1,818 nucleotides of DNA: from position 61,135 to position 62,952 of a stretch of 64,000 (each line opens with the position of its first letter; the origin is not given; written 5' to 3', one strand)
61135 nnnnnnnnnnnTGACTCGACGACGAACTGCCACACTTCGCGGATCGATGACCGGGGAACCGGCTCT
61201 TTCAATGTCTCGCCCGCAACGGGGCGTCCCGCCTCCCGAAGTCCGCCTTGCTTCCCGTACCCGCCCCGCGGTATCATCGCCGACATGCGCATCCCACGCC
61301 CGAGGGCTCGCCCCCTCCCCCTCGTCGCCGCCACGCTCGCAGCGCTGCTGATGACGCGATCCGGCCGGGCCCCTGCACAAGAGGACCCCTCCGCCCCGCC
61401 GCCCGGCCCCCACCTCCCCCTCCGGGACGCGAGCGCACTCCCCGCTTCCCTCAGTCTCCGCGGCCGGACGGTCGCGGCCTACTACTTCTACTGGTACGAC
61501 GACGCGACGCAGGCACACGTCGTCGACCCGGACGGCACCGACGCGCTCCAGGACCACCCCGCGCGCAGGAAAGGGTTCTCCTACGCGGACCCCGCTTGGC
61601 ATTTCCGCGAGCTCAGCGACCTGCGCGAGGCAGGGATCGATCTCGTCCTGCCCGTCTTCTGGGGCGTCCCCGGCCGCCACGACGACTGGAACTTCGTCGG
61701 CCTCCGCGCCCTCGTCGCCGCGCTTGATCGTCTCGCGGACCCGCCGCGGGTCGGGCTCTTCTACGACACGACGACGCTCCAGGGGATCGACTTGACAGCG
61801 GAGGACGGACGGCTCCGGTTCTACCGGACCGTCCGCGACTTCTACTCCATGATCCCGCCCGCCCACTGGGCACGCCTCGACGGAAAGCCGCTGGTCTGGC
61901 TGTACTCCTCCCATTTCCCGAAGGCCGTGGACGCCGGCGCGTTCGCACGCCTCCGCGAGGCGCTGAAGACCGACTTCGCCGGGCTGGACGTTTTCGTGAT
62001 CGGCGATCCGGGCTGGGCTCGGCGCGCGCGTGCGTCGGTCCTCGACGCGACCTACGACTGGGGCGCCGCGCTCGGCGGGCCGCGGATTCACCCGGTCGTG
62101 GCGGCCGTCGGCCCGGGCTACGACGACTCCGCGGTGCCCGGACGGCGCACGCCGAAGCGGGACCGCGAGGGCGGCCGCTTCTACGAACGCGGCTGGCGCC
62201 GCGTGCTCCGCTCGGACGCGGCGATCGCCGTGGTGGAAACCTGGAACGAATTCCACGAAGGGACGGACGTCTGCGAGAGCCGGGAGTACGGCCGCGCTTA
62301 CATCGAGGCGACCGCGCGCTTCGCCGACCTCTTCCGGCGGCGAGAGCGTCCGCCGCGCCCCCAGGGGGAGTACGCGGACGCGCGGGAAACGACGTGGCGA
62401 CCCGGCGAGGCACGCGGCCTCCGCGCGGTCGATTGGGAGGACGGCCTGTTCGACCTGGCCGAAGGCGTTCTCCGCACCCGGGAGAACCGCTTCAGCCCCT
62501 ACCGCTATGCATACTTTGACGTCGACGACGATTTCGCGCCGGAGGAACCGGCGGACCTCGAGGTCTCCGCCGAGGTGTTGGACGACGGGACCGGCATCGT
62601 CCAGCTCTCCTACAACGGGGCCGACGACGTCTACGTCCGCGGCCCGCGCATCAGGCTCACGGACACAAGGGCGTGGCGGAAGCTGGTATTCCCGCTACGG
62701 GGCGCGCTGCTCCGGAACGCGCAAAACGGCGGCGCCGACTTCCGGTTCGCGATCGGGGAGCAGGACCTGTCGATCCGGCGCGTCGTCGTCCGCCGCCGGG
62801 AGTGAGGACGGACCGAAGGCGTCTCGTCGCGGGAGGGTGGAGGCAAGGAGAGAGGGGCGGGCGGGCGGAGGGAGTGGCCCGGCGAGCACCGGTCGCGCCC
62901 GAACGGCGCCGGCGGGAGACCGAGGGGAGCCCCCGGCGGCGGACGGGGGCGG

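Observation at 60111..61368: DUF4058 gene flanked by 121-bp direct repeats that duplicate the promoter and signal-peptide region of the downstream GH99-like gene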

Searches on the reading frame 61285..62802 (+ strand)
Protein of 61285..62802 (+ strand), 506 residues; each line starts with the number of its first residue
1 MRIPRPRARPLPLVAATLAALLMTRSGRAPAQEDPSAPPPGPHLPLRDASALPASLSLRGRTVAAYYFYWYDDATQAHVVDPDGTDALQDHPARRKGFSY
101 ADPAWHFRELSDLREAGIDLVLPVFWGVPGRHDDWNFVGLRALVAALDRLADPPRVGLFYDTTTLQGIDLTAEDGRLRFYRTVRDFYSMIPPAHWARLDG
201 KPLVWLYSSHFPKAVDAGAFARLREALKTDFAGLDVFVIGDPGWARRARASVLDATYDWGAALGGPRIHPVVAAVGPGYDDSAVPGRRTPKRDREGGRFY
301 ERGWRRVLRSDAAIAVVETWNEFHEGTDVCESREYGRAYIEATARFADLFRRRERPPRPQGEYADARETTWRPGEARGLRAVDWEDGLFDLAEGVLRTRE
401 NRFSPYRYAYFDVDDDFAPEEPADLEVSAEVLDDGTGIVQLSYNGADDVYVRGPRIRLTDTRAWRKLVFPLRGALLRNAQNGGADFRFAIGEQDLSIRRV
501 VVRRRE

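Call 10: search_protein_families(library=pfam, proteins=[window:61285-62802:+], max_evalue=0.01)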
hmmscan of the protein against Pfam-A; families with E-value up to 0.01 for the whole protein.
window:61285-62802:+ (506 aa): 2 families
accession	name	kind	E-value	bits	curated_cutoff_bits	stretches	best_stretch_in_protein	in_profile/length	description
PF16317.11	Glyco_hydro_99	-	8.9e-09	35.4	33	1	272-330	246-305/341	Glycosyl hydrolase family 99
PF16402.11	DUF5010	-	2.6e-06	27.2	23.7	1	98-334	35-298/333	Domain of unknown function (DUF5010)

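Call 11: find_encoding_contigs(protein=window:61285-62802:+, flank=10000, max_places=6)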
Protein window:61285-62802:+ (506 aa): 1 contig read that carries it; 1 place shown.
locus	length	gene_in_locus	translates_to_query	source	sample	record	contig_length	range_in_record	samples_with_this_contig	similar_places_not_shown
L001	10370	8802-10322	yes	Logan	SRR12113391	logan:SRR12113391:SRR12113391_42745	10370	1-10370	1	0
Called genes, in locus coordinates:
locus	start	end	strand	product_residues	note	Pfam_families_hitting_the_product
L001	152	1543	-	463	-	-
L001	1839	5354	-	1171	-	-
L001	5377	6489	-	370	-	-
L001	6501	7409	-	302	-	PF07963:N_methyl (weak)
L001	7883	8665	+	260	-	PF13267:DUF4058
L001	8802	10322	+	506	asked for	PF16402:DUF5010, PF16317:Glyco_hydro_99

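Call 13: find_related_loci(query=window:61285-62802:+, collection=genome_contigs, flank=10000)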
Query window:61285-62802:+ (506 aa) in genome_contigs; peptide patterns used: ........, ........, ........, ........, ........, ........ (x = any residue, [..] = any of these).
188 stretches matched a pattern; 168 encode a relative of the query (tblastn E <= 1e-3); the best 80 are kept; 80 distinct loci.
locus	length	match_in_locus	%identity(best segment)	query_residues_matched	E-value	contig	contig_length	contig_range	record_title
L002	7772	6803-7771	67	43-361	4e-134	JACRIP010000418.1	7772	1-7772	MAG: Planctomycetota bacterium isolate NC_groundwater_1806_Pr3_B-0.1um_71_12 SR-2_scaffold_141_2249024, whole genome sho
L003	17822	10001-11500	45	32-505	4e-123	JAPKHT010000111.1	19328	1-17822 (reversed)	MAG: Verrucomicrobiia bacterium isolate PDA_C_MAG.85 MAG.85_111, whole genome shotgun sequence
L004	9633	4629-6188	42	9-506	2e-117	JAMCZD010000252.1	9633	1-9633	MAG: Candidatus Omnitrophota bacterium isolate FK_Sedi_B_Bin.32 NODE_29897_length_9633_cov_1.67158, whole genome shotgun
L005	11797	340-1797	43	41-504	2e-115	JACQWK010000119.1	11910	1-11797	MAG: Verrucomicrobia bacterium isolate NC_groundwater_1487_Ag_S-0.65um_59_29 S_p65_S5_coassembly_k141_836132, whole geno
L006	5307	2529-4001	44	39-504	3e-115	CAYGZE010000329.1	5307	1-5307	MAG TPA_asm: uncultured Anaerolineales bacterium isolate ERP119294_co1_415 genome assembly, contig: NODE_24662_length_53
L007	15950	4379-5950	43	13-504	6e-115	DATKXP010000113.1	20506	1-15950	MAG TPA_asm: Phycisphaerae bacterium isolate SMAG_U14195 k141_3121890, whole genome shotgun sequence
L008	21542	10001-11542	41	11-504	9e-115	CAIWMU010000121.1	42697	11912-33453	MAG: uncultured Verrucomicrobia subdivision 3 bacterium isolate Loclat_bin-04207 genome assembly, contig: bin-04207:121/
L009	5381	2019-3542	42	17-504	7e-114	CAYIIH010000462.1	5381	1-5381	MAG TPA_asm: uncultured Verrucomicrobiota bacterium isolate ERP119705_co20_532 genome assembly, contig: NODE_22607_lengt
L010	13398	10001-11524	43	13-504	6e-118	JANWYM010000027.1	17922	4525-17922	MAG: Abditibacteriales bacterium isolate SKYG70 NODE_27_length_17922_cov_3.464500, whole genome shotgun sequence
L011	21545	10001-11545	40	13-505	3e-112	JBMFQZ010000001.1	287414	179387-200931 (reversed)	MAG: Verrucomicrobiia bacterium isolate KM4344-28 NODE_1_length_287414_cov_7.210436, whole genome shotgun sequence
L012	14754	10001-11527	42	15-505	4e-112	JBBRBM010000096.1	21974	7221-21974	MAG: Verrucomicrobiota bacterium isolate Co_metawrap_2342 Cmw_2342_k141_7761469_length_21974_cov_11.0000, whole genome s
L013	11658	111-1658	41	11-505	7e-111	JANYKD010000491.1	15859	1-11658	MAG: Phycisphaerales bacterium isolate GL140_5_metabinner_131_sub GL140_5_k141_3752727, whole genome shotgun sequence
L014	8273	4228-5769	41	13-505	1e-110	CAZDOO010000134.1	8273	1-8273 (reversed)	MAG TPA_asm: uncultured Verrucomicrobiota bacterium isolate SRP220891_co1_482 genome assembly, contig: NODE_16974_length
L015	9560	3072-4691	40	4-504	6e-111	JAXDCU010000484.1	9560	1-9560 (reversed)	MAG: Verrucomicrobiia bacterium isolate POMEDNA-B52 Raw2_k127_399234, whole genome shotgun sequence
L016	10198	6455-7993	39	9-505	1e-110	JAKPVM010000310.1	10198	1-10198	MAG: Verrucomicrobiota bacterium isolate USPA_maxbin.198 k141_730104, whole genome shotgun sequence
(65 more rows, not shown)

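Call 16: find_homologous_proteins(query=window:61285-62802:+, max_evalue=1e-50)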
Query window:61285-62802:+ (506 aa): 466 proteins with E <= 1e-50 among 8000 candidates; the best 120 are listed.
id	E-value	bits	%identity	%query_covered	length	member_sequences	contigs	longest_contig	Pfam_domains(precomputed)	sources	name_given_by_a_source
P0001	0.0e+0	1156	100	100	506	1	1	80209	PF16402.13,PF16317.12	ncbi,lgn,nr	ncbi:MAG: hypothetical protein HYZ53_17875 [Planctomycetes bacterium]|nr:hypothetical protein [Planc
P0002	1.9e-148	513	53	92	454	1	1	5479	PF16402.13,PF16317.12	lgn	-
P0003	1.0e-145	504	67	63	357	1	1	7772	PF16402.13,PF16317.12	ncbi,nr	ncbi:MAG: hypothetical protein HZA54_12635, partial [Planctomycetes bacterium]|nr:hypothetical prote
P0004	1.2e-126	441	45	97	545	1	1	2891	PF16402.13,PF16317.12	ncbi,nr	ncbi:MAG: DUF5010 domain-containing protein [Planctomycetota bacterium]|nr:DUF5010 domain-containing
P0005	2.6e-122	427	43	93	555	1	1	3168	PF16402.13,PF16317.12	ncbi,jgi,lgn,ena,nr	ncbi:MAG: DUF5010 domain-containing protein [Proteobacteria bacterium]|nr:DUF5010 domain-containing 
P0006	4.1e-122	426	45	93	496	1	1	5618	PF16402.13,PF16317.12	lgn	-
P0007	6.3e-120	419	44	100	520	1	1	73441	PF16402.13,PF16317.12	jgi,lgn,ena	-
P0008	3.4e-119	417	45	94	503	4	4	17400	PF16402.13,PF16317.12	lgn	-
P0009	6.5e-119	416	45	96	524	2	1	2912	PF16402.13,PF16317.12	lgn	-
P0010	2.1e-117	411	43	100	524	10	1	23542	PF16402.13,PF14307.13,PF16317.12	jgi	-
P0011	2.5e-116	407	43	94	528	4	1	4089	PF16402.13,PF16317.12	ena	-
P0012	3.5e-116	407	44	97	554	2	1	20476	PF16402.13,PF16317.12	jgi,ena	-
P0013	9.9e-116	405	45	97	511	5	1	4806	PF16402.13,PF16317.12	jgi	jgi:hypothetical protein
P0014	2.0e-115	404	46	94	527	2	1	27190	PF16402.13,PF16317.12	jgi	jgi:hypothetical protein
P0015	4.9e-115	403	43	92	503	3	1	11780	PF16402.13,PF16317.12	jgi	-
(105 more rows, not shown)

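Call 24: search_protein_families(library=ncbifam, proteins=[window:61285-62802:+], max_evalue=0.1)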
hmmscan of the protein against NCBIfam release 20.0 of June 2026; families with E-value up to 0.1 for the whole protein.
window:61285-62802:+ (506 aa): 0 families

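Call 52: find_encoding_contigs(protein=P0002, flank=6000, max_places=3)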
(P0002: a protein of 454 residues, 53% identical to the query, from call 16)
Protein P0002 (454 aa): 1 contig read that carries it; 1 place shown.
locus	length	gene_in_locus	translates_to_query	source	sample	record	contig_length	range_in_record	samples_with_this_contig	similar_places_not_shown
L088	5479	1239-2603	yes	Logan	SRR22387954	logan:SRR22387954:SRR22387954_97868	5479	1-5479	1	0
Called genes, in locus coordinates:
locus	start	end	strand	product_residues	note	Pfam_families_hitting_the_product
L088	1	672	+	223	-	?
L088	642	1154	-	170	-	-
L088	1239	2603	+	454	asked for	PF16402:DUF5010, PF16317:Glyco_hydro_99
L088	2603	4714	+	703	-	PF06267:DUF1028, PF08823:PG_binding_2 (faint), PF01471:PG_binding_1 (weak)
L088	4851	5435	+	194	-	-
